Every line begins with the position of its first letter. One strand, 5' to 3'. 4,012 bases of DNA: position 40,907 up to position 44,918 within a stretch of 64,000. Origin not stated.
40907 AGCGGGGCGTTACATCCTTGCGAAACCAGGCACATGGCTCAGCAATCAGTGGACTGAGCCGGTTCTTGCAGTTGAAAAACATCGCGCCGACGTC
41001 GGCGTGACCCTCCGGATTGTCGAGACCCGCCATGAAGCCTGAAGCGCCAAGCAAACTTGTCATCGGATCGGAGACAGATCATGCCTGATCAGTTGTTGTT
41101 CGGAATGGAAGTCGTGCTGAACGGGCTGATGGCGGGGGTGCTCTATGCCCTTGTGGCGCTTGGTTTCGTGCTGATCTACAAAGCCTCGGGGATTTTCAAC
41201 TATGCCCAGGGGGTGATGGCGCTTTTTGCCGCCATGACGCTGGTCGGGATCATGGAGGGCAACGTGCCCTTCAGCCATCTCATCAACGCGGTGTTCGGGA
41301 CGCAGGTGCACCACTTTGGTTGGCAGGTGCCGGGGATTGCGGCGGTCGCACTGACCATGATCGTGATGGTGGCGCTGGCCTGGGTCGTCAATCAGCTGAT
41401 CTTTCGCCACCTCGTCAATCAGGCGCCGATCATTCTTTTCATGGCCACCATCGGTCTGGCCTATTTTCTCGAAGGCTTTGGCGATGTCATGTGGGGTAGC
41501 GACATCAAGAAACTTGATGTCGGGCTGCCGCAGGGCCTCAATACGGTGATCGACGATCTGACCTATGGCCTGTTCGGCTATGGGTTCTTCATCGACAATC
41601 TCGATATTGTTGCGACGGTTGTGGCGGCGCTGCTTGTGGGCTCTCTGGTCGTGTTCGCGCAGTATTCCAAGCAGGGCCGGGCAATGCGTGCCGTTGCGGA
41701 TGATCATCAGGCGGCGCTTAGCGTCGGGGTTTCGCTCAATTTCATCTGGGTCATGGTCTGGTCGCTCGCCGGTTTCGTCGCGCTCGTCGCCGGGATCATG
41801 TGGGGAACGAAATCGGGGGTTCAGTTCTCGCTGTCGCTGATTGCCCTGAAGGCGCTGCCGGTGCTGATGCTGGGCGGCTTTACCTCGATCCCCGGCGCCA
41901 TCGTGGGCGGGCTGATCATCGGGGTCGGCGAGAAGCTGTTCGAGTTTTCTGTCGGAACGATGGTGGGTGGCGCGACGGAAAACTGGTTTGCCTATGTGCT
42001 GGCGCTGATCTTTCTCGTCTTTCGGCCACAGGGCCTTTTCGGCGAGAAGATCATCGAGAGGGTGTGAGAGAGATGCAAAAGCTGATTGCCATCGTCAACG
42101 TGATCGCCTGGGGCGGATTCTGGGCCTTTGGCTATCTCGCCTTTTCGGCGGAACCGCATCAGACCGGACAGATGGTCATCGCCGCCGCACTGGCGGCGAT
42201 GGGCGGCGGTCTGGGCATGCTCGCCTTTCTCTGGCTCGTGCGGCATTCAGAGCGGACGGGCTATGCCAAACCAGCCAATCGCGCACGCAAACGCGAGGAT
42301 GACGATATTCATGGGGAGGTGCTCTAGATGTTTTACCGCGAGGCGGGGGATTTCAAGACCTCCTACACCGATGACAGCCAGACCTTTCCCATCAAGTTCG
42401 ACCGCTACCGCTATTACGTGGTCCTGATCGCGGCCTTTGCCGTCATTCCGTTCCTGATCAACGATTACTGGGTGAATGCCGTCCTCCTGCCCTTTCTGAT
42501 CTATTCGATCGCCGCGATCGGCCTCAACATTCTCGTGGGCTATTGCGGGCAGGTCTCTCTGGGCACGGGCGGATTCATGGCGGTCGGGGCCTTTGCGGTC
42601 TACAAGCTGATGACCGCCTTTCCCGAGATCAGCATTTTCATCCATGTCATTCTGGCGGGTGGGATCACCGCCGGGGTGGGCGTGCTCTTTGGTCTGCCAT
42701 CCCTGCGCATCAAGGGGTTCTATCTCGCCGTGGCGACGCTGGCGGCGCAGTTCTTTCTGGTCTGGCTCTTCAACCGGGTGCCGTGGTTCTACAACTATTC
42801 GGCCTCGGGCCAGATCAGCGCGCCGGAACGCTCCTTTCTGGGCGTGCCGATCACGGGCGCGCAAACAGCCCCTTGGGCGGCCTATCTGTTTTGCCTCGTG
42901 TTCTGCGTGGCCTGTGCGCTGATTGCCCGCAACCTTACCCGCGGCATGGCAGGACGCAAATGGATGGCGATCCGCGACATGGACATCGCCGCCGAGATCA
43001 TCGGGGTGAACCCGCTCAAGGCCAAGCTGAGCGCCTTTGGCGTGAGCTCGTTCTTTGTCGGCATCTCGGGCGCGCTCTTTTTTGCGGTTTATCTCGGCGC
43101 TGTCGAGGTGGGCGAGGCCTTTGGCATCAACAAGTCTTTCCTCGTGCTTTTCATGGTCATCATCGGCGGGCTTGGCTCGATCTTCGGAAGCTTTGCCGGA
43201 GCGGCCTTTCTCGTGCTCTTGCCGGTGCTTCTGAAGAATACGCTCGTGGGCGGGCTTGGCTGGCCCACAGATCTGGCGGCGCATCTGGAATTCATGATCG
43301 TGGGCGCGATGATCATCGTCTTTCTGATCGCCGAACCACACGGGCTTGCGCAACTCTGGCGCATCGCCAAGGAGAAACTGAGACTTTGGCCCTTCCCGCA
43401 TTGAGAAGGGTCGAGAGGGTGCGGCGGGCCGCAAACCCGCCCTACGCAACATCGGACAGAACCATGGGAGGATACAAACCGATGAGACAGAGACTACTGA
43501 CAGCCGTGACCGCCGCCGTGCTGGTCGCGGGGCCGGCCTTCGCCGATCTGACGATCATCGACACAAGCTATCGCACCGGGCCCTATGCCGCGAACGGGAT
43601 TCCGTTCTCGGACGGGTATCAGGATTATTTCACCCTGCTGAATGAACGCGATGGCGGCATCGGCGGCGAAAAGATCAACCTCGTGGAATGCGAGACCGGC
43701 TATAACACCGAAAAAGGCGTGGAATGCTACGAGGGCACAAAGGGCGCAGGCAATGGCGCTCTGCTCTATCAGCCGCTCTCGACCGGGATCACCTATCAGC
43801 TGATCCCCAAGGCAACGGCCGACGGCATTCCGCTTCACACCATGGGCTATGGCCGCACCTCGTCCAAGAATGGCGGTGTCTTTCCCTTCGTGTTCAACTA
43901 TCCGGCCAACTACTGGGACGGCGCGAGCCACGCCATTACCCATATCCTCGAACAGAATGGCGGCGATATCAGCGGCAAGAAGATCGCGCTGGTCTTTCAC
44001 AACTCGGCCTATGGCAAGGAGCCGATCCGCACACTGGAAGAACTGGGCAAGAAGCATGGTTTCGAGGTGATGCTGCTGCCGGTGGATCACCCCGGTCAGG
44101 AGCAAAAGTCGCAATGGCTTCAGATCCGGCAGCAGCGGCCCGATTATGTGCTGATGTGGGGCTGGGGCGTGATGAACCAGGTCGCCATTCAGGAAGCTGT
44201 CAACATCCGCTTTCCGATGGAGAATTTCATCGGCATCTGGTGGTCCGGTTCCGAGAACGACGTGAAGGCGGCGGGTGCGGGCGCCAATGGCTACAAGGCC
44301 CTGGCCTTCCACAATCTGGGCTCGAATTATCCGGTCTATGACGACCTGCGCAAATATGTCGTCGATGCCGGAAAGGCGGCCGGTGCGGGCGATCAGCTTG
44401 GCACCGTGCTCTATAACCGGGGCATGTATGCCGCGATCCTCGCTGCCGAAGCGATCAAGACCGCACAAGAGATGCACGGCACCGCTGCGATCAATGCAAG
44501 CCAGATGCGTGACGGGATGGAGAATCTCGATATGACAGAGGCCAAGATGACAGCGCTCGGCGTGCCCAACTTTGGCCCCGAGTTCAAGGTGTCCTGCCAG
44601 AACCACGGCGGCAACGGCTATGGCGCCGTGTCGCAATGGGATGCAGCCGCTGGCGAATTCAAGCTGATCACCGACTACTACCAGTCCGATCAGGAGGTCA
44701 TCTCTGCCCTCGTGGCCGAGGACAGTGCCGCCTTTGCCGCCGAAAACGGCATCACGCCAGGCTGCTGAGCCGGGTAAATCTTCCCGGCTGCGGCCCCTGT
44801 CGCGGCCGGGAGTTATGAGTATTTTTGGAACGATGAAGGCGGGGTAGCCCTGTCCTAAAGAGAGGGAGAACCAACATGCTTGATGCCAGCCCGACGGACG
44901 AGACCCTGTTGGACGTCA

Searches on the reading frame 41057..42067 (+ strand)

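Call 19: search_protein_families(library=pfam, proteins=[window:41057-42067:+], max_evalue=0.001)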
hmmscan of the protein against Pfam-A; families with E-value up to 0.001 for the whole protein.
window:41057-42067:+ (336 aa): 1 family
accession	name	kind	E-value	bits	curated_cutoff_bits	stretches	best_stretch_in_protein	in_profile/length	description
PF02653.21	BPD_transp_2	-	3.4e-21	76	26.8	1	20-321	2-266/269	Branched-chain amino acid transport system / permease component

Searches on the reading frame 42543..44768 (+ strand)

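Call 19: search_protein_families(library=pfam, proteins=[window:42543-44768:+], max_evalue=0.001)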
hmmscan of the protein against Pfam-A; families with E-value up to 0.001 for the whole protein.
window:42543-44768:+ (741 aa): 1 family
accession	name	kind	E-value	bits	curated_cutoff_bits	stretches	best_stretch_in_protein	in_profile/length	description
PF13458.12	Peripla_BP_6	-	1.8e-37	130.2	31.7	1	343-700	9-339/343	Periplasmic binding protein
